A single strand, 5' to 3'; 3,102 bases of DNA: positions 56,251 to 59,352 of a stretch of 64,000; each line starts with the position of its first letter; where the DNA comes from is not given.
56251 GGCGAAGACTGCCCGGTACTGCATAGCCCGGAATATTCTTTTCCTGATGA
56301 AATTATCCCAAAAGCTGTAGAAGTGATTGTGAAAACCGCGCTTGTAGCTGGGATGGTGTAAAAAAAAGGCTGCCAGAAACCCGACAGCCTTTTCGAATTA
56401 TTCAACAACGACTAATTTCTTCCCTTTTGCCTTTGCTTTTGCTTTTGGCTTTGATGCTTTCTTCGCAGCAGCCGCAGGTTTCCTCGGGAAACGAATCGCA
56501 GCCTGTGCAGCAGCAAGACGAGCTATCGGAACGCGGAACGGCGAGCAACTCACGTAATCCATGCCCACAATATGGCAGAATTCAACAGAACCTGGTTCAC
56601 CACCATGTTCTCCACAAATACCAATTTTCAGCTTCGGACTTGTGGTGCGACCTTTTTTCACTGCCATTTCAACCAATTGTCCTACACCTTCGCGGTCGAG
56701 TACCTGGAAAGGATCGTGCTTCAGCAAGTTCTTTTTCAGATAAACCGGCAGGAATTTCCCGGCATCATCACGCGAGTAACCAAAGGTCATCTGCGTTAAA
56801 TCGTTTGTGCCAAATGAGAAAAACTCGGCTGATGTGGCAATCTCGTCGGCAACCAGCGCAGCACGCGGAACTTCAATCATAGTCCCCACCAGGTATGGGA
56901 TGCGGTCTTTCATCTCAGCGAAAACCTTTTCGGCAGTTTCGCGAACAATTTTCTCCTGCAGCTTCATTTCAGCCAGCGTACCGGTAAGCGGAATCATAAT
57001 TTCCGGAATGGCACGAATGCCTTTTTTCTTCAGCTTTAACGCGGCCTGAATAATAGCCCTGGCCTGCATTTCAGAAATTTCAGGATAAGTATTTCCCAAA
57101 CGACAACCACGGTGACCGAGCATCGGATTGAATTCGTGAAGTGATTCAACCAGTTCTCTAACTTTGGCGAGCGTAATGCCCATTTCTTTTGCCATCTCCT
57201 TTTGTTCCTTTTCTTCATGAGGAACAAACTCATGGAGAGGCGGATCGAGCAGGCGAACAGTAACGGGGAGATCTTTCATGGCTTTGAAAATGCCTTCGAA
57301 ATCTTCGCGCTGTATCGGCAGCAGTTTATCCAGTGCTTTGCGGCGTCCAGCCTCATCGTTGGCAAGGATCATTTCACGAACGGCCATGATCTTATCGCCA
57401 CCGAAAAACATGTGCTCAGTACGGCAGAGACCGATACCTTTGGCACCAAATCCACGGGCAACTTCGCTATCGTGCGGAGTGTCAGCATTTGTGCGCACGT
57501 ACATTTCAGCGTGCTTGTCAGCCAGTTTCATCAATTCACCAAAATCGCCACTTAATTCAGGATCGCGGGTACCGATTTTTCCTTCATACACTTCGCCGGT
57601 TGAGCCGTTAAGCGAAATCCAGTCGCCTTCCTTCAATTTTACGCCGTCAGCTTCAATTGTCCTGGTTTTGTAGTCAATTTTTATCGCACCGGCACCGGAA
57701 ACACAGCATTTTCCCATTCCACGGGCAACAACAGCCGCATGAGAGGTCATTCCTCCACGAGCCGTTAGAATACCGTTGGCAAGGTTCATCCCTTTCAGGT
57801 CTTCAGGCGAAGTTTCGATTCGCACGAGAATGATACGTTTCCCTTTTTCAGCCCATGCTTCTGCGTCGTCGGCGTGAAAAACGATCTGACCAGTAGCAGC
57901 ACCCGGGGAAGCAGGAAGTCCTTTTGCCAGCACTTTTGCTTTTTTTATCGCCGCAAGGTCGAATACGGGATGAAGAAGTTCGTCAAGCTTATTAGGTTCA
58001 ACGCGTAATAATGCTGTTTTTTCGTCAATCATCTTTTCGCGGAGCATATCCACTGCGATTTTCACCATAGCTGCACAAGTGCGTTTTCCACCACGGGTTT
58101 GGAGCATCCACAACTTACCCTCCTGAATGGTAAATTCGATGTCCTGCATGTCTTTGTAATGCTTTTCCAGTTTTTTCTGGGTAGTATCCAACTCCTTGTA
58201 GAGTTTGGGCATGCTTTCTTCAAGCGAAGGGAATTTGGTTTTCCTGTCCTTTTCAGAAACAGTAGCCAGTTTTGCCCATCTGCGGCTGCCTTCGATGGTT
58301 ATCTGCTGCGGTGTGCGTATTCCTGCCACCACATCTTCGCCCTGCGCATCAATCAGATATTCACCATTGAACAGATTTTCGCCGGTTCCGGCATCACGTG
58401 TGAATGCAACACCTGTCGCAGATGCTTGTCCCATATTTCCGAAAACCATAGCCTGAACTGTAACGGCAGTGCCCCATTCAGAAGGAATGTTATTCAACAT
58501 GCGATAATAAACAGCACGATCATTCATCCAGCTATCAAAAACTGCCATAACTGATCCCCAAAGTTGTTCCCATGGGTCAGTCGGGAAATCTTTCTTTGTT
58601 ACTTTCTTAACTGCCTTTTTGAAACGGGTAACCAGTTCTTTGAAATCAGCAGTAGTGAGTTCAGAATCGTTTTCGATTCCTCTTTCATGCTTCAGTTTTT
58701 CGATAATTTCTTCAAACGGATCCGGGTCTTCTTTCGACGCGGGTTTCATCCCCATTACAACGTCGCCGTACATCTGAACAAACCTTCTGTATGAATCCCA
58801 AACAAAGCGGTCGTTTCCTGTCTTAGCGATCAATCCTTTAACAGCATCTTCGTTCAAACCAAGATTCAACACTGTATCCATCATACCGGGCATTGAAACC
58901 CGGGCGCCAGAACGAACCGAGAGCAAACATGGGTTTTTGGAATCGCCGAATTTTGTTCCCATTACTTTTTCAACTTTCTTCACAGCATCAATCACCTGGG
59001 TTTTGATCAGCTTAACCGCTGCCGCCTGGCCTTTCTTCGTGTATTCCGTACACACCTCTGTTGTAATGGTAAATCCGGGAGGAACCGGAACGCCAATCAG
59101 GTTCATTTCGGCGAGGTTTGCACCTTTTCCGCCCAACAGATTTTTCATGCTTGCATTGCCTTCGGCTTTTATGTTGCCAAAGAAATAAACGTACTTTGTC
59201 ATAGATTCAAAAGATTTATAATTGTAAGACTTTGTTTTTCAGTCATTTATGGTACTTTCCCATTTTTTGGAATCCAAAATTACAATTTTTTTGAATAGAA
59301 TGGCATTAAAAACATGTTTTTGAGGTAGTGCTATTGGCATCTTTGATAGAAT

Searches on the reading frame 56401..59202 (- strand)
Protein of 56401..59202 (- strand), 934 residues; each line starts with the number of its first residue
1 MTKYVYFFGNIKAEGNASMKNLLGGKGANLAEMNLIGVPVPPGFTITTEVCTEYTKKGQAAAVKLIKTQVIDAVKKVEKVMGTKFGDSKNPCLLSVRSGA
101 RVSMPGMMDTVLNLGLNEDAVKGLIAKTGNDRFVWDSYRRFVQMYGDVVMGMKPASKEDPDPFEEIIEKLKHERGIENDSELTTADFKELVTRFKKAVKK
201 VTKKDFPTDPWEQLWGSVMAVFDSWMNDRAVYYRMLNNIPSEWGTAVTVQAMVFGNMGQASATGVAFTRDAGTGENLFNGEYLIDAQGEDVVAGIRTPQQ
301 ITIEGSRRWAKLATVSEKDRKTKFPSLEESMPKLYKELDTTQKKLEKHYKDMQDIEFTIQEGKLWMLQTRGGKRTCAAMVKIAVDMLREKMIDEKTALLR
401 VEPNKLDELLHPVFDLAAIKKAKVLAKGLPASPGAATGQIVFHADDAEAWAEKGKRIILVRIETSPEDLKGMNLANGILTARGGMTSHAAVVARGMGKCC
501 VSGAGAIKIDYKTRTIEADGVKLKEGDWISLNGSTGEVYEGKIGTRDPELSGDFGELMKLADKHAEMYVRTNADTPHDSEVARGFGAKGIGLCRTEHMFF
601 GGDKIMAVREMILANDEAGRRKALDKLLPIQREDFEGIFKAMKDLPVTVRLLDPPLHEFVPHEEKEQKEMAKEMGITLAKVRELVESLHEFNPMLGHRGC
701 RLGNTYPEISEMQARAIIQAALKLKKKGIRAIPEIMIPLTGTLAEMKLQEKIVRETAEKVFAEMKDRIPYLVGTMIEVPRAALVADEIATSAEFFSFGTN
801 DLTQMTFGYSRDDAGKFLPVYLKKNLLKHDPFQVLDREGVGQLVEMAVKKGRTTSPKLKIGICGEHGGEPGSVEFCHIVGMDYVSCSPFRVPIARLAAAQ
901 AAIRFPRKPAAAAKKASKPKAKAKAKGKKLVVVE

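Call 18: search_protein_families(library=ncbifam, proteins=[window:56401-59202:-], max_evalue=0.00001)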
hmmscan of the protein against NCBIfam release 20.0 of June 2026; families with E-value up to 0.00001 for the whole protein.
window:56401-59202:- (934 aa): 20 families
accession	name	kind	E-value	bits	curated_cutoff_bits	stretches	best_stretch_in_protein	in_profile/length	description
TIGR01828.1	pyru_phos_dikin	equivalog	0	1348.3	843.45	1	3-903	2-865/865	pyruvate, phosphate dikinase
NF004531.0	PRK05878.1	equivalog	1.7e-142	475.8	456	2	17-302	20-253/534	pyruvate, phosphate dikinase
NF005057.0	PRK06464.1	equivalog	4.4e-68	230.1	598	1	213-895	152-782/798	phosphoenolpyruvate synthase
TIGR01418.1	PEP_synth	equivalog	1.2e-60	205.8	739.75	1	213-891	146-772/784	pyruvate, water dikinase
TIGR01417.1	PTS_I_fam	equivalog_domain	1.3e-33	116.3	341.7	2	677-895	336-533/565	phosphoenolpyruvate--protein phosphotransferase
NF008382.0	PRK11177.1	equivalog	1.2e-23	83.6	824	2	672-892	332-531/575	phosphoenolpyruvate-protein phosphotransferase PtsI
NF004878.0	PRK06241.1-3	subfamily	1.5e-23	82.8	945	2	212-370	142-309/891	phosphoenolpyruvate synthase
NF008283.0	PRK11061.1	equivalog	8e-23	80.6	583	1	688-887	513-690/748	phosphoenolpyruvate--protein phosphotransferase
NF004881.0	PRK06241.2-2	equivalog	5.2e-20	71.3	883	2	219-370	146-308/898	phosphoenolpyruvate synthase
NF004880.0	PRK06241.2-1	equivalog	8.7e-20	70.2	972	1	217-370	141-278/837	phosphoenolpyruvate synthase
NF052632.1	undecylprod_RedH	equivalog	1.4e-16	59.6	1350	1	16-66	10-61/880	undecylprodigiosin ligase RedH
NF004877.0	PRK06241.1-2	subfamily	4.8e-16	58.2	866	1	218-370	149-310/869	phosphoenolpyruvate synthase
NF004883.0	PRK06241.2-4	equivalog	2.5e-15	55.7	1063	1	215-373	158-328/928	phosphoenolpyruvate synthase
NF052631.1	prodigiosin_PigC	equivalog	2.7e-14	52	1300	0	216-371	128-296/883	prodigiosin ligase PigC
NF041857.1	RIF_Ptrans_rph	equivalog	1.5e-12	46.7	999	0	218-370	147-308/864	rifamycin-inactivating phosphotransferase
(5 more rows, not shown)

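Call 61: find_homologous_proteins(query=window:56401-59202:-, max_evalue=1e-50)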
Query window:56401-59202:- (934 aa): 8000 proteins with E <= 1e-50 among 8000 candidates; the best 120 are listed.
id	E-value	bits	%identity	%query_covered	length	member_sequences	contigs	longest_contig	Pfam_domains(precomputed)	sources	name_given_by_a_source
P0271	0.0e+0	2111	100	100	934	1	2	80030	PF00391.30,PF02896.25,PF01326.25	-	-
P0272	0.0e+0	1711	81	96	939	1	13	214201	PF00391.30,PF02896.25,PF01326.25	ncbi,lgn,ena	-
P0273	0.0e+0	1708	81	96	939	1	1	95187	PF00391.30,PF02896.25,PF01326.25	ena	-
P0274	0.0e+0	1704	81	97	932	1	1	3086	PF00391.30,PF02896.25,PF01326.25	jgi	jgi:pyruvate, orthophosphate dikinase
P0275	0.0e+0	1701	81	97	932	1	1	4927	PF00391.30,PF02896.25,PF01326.25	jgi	jgi:pyruvate, orthophosphate dikinase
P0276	0.0e+0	1694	81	97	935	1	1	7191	PF00391.30,PF02896.25,PF01326.25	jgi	jgi:pyruvate, orthophosphate dikinase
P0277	0.0e+0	1692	81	95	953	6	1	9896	PF00391.30,PF02896.25,PF01326.25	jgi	-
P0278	0.0e+0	1691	80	97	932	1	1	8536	PF00391.30,PF02896.25,PF01326.25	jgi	-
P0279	0.0e+0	1690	80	97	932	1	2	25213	PF00391.30,PF02896.25,PF01326.25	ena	-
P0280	0.0e+0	1689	80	97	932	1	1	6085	PF00391.30,PF02896.25,PF01326.25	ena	-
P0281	0.0e+0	1688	80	97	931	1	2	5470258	PF00391.30,PF02896.25,PF01326.25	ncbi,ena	-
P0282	0.0e+0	1688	80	97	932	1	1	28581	PF00391.30,PF02896.25,PF01326.25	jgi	jgi:pyruvate,orthophosphate dikinase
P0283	0.0e+0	1688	80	97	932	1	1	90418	PF00391.30,PF02896.25,PF01326.25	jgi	jgi:pyruvate,orthophosphate dikinase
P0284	0.0e+0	1687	80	97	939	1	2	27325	PF00391.30,PF02896.25,PF01326.25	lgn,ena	-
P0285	0.0e+0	1685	80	97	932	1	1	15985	PF00391.30,PF02896.25,PF01326.25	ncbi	-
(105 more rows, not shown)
